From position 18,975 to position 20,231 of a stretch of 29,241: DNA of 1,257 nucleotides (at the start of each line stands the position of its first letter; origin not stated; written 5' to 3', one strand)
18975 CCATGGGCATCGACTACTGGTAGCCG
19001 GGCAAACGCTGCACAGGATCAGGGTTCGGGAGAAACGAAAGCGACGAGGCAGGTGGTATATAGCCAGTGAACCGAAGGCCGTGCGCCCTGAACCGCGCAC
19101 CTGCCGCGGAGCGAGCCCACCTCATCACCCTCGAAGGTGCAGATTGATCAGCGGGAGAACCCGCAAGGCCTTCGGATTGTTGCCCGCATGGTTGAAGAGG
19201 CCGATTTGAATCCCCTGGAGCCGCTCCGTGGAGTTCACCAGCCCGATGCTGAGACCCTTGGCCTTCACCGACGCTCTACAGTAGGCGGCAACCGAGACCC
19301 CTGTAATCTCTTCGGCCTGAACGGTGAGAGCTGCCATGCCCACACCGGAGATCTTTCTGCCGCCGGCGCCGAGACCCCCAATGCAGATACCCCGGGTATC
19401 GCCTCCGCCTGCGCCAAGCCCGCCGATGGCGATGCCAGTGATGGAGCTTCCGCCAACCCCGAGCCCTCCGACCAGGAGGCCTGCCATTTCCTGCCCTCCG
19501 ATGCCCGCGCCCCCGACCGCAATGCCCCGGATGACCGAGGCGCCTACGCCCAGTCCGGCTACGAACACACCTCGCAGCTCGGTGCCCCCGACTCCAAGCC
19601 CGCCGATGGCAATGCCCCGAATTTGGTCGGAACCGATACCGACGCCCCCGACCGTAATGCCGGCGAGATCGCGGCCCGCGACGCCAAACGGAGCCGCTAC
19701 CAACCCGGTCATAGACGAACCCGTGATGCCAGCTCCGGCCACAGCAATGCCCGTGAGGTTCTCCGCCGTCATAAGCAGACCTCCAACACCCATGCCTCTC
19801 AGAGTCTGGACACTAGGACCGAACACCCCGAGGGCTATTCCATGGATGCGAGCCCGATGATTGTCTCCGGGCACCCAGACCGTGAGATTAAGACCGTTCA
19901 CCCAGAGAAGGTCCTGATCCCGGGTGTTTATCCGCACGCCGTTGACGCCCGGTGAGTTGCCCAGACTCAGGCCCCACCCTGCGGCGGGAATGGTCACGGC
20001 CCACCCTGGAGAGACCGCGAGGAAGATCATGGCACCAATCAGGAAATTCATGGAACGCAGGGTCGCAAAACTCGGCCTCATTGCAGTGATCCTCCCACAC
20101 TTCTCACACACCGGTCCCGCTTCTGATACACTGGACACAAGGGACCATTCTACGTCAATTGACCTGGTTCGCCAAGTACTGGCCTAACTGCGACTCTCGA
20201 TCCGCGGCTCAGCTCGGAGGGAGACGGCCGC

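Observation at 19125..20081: Secreted protein made almost entirely of 15 tandem glycine-rich 15-residue repeats (predicted beta-solenoid)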

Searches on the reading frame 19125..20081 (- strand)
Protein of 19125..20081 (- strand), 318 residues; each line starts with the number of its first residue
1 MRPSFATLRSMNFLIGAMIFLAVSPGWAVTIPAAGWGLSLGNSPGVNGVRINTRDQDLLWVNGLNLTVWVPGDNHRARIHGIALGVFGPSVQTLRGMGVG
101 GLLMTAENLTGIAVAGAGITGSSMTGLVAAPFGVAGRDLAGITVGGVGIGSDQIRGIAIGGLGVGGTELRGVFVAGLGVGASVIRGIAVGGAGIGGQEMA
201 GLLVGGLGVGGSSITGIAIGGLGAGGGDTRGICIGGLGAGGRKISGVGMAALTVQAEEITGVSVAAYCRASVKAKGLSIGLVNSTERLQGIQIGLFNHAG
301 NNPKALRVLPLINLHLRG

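Call 4: search_protein_families(library=pfam, proteins=[window:19125-20081:-], max_evalue=10)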
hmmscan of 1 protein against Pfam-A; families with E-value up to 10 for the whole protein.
window:19125-20081:- (318 aa): 0 families

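Call 5: search_protein_families(library=ncbifam, proteins=[window:19125-20081:-], max_evalue=10)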
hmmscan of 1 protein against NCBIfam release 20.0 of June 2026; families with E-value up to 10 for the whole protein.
window:19125-20081:- (318 aa): 3 families
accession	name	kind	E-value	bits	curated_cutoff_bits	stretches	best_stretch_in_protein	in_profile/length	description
NF047436.1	LA_2272_repeat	domain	1.5e-08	34.3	25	1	275-302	2-30/30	LA_2272 family surface repeat-containing protein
NF047437.1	VC2662_fam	equivalog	7.8e-05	22.2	140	1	170-314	43-185/187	VC2662 family protein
NF047435.1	LA_2272_fam_lipo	equivalog_domain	0.023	14.8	30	1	275-297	36-59/59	LA_2272/LA_2273 family lipoprotein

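Call 8: find_homologous_proteins(query=window:19125-20081:-)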
Query window:19125-20081:- (318 aa): 608 proteins with E <= 0.001 among 8000 candidates; the best 120 are listed.
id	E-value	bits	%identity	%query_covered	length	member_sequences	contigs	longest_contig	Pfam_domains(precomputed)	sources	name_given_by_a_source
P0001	1.2e-79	286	42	91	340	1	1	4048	-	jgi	jgi:hypothetical protein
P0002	4.2e-68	248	44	96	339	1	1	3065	-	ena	-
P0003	1.1e-59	221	42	92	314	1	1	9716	-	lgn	-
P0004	1.9e-59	220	41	92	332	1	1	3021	-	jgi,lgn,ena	-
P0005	2.7e-59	219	39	95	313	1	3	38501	-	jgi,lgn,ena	-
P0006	2.1e-55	207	44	88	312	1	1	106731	-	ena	-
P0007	5.5e-55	205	35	88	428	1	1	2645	-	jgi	-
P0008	3.5e-54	202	39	97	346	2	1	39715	-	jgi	jgi:hypothetical protein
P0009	3.1e-53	199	41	91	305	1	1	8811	-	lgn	-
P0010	3.2e-52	196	43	31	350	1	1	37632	-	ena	-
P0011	1.3e-49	187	35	97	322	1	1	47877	-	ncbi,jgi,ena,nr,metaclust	ncbi:MAG: hypothetical protein P9X24_03040 [Candidatus Hatepunaea meridiana]|nr:hypothetical protein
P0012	1.7e-49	187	34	96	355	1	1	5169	-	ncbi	-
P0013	1.0e-46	178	34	96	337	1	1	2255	-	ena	-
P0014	1.2e-46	178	36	97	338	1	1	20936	-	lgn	-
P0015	2.3e-46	177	34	92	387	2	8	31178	-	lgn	-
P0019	3.7e-45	173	38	91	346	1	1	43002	-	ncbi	-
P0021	2.4e-44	170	37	94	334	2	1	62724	-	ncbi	-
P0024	9.4e-44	168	37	99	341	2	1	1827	-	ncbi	-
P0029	2.2e-43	167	33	88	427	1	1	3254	-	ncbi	-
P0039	3.4e-41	160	38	56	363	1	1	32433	-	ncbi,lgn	-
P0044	2.8e-40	157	38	87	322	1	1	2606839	-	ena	-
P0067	1.5e-38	151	32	93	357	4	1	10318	-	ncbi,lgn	-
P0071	3.3e-38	150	31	99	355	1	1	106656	-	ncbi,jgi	jgi:hypothetical protein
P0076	5.1e-38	149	40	94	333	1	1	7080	-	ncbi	-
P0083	1.1e-37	148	46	15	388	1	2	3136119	-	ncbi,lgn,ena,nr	ncbi:MAG: hypothetical protein KF689_00460 [Gemmatimonadaceae bacterium]|nr:hypothetical protein [Ge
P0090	3.4e-37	147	44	51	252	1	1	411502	-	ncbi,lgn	-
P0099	7.5e-37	146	38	91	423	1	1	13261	-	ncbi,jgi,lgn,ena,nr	ncbi:MAG: hypothetical protein OEN01_08645 [Candidatus Krumholzibacteria bacterium]|nr:hypothetical 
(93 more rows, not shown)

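Call 9: search_solved_structures(query=window:19125-20081:-, max_evalue=10)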
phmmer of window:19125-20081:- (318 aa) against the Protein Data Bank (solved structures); distinct sequences matched with E-value up to 10: 0.

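Call 20: predict_structure(alignment_id=A1)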
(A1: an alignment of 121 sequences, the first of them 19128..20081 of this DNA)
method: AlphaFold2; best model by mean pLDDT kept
length: 318 residues; sequences in the alignment: 121
mean_pLDDT: 95.4   pTM: 0.85
mean pLDDT of the five models: 95.4, 95.0, 94.8, 94.8, 94.4
residues with pLDDT >= 90: 282; 70-90: 28; 50-70: 7; < 50: 1
segments of 3 or more residues with pLDDT < 50: none
pLDDT, mean of each block of 10 residues (from residue 1): 70 85 77 91 95 95 97 95 97 98 98 98 98 98 98 98 98 98 98 98 98 98 97 98 98 98 98 98 98 98 97 89
secondary structure, 60 per line:
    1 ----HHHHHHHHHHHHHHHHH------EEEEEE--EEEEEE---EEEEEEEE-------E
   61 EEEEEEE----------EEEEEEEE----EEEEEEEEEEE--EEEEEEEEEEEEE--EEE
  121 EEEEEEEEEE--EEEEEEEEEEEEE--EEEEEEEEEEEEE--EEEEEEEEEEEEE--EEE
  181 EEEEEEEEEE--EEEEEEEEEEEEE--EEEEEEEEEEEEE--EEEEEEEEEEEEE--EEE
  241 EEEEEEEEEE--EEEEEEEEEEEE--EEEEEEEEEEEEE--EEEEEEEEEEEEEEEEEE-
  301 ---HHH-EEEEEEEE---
elements in order: H5-21 E28-33 E36-41 E45-52 E60-67 E78-85 E90-100 E103-115 E118-130 E133-145 E148-160 E163-175 E178-190 E193-205 E208-220 E223-235 E238-250 E253-264 E267-279 E282-299 E308-315

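Call 28: find_encoding_contigs(protein=window:19128-20081:-, flank=10000, max_places=4)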
Protein window:19128-20081:- (318 aa): 1 contig read that carries it; 1 place shown.
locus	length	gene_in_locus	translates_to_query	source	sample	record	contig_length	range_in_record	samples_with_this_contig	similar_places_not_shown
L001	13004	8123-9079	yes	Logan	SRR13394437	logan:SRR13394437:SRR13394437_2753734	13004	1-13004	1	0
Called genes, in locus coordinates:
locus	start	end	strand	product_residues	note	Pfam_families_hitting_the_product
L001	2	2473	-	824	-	?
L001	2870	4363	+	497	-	PF01523:PmbA_TldD_1st, PF19290:PmbA_TldD_2nd, PF19289:PmbA_TldD_3rd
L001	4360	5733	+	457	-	PF01523:PmbA_TldD_1st, PF19290:PmbA_TldD_2nd (weak), PF19289:PmbA_TldD_3rd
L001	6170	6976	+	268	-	PF01145:Band_7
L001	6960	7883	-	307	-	PF00892:EamA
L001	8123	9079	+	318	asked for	-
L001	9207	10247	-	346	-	PF00579:tRNA-synt_1b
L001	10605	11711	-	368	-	-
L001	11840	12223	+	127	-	PF01220:DHquinase_II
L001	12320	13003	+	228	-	?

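Call 29: find_encoding_contigs(protein=P0006, flank=8000, max_places=3)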
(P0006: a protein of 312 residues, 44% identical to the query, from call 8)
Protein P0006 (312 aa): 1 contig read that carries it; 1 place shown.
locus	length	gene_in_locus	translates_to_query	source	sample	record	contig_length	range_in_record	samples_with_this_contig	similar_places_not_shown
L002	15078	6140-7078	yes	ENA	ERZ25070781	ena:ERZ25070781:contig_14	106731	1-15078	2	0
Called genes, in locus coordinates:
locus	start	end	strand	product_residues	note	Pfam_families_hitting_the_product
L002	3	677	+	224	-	?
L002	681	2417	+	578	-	-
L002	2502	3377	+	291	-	-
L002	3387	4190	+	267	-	PF14371:DUF4412 (faint)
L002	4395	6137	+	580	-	-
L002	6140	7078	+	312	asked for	-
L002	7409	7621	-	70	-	PF05154:TM2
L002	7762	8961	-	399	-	PF00817:IMS, PF11798:IMS_HHH (weak), PF11799:IMS_C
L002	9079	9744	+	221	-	PF12706:Lactamase_B_2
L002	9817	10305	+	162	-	PF19780:DUF6265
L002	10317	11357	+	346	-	PF01112:Asparaginase_2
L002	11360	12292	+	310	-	-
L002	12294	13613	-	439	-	PF07995:GSDH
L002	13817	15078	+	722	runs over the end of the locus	PF13620:CarboxypepD_reg, PF13715:CarbopepD_reg_2, PF00593:TonB_dep_Rec_b-barrel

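Call 30: find_encoding_contigs(protein=P0044, flank=8000, max_places=2)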
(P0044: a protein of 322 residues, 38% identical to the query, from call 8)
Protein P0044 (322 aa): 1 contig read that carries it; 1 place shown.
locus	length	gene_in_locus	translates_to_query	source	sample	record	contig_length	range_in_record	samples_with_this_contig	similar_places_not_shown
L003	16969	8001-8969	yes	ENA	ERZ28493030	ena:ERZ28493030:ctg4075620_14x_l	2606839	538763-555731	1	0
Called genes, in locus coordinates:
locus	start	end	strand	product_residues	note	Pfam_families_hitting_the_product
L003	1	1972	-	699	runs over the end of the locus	PF05649:Peptidase_M13_N, PF01431:Peptidase_M13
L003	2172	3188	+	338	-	-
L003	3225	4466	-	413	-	PF00144:Beta-lactamase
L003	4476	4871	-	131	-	PF01022:HTH_5 (weak), PF12802:MarR_2 (weak), PF12840:HTH_20, PF13601:HTH_34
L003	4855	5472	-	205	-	-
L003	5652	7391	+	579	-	-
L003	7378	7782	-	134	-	-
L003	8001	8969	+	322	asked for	-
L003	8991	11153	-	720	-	PF11897:DUF3417, PF00343:Phosphorylase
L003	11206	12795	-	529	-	PF03065:Glyco_hydro_57, PF09210:BE_C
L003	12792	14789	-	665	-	PF08323:Glyco_transf_5, PF13439:Glyco_transf_4 (faint), PF20706:GT4-conflict (faint), PF00534:Glycos_transf_1, PF13692:Glyco_trans_1_4, PF16258:DUF4912 (weak)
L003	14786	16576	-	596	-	PF03065:Glyco_hydro_57, PF12055:DUF3536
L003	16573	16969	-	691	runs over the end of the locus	PF01074:Glyco_hydro_38N (weak), PF03065:Glyco_hydro_57, PF09094:AmyA-A_glucT_m, PF09095:AmyA-gluTrfs_C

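Call 31: find_encoding_contigs(protein=P0083, flank=8000, max_places=2)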
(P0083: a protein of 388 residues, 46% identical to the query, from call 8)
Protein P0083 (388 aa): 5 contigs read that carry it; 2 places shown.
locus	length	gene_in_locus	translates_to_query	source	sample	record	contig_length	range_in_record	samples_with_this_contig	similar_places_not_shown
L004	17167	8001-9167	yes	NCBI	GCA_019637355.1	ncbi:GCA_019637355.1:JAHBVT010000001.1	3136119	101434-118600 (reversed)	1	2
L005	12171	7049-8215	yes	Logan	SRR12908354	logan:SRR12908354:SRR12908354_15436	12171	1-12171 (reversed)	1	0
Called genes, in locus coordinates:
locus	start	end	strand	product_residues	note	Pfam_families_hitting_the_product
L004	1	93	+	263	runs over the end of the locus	PF00561:Abhydrolase_1, PF12146:Hydrolase_4, PF12697:Abhydrolase_6, PF03096:Ndr, PF08386:Abhydrolase_4 (weak)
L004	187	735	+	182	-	PF04191:PEMT, PF04140:ICMT (weak)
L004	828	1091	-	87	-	PF12797:Fer4_2 (faint), PF13183:Fer4_8 (faint), PF13237:Fer4_10 (faint), PF14697:Fer4_21 (faint), PF12800:Fer4_4 (faint), PF12838:Fer4_7 (weak), PF13484:Fer4_16 (faint), PF00037:Fer4 (weak)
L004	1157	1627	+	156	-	PF00111:Fer2, PF13085:Fer2_3 (weak), PF01799:Fer2_2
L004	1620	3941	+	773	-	PF01315:Ald_Xan_dh_C, PF02738:MoCoBD_1, PF20256:MoCoBD_2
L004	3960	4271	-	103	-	PF01985:CRS1_YhbY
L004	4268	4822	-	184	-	PF01551:Peptidase_M23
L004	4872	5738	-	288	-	-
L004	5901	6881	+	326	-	PF04187:Cofac_haem_bdg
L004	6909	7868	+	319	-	PF00941:FAD_binding_5, PF03450:CO_deh_flav_C (weak)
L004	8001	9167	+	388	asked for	-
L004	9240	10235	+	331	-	PF24684:Vgb_lyase, PF08450:SGL (faint), PF21959:DUF6923 (faint), PF07494:Reg_prop (faint), PF24684:Vgb_lyase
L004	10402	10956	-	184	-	-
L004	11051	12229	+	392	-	PF00990:GGDEF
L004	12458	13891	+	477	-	PF19295:SufBD_N, PF01458:SUFBD_core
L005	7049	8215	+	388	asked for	-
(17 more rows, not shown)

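Call 32: find_encoding_contigs(protein=P0005, flank=8000, max_places=2)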
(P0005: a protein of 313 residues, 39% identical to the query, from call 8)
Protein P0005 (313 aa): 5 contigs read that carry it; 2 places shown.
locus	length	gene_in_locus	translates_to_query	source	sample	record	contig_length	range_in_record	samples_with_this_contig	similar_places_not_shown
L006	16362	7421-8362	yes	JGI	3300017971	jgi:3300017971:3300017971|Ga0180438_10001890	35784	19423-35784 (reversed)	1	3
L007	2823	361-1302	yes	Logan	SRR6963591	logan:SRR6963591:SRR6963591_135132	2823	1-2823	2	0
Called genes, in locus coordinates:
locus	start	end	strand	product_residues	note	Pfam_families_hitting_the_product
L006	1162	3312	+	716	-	PF07602:DUF1565 (faint), PF22842:Pel9A-like_beta_helix, PF05048:NosD, PF13229:Beta_helix, PF05048:NosD, PF13229:Beta_helix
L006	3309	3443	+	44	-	-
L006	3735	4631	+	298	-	PF13585:CHU_C (faint), PF18962:Por_Secre_tail (weak), PF13860:FlgD_ig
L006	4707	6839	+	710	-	PF22842:Pel9A-like_beta_helix, PF05048:NosD, PF13229:Beta_helix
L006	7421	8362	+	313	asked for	-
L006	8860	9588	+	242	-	-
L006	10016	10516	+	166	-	-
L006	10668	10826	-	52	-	-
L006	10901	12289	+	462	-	PF13347:MFS_2, PF07690:MFS_1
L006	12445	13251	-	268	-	-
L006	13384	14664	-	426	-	PF01071:GARS_A, PF02843:GARS_C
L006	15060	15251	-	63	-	-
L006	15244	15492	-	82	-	-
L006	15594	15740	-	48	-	-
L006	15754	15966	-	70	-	-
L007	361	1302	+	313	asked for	-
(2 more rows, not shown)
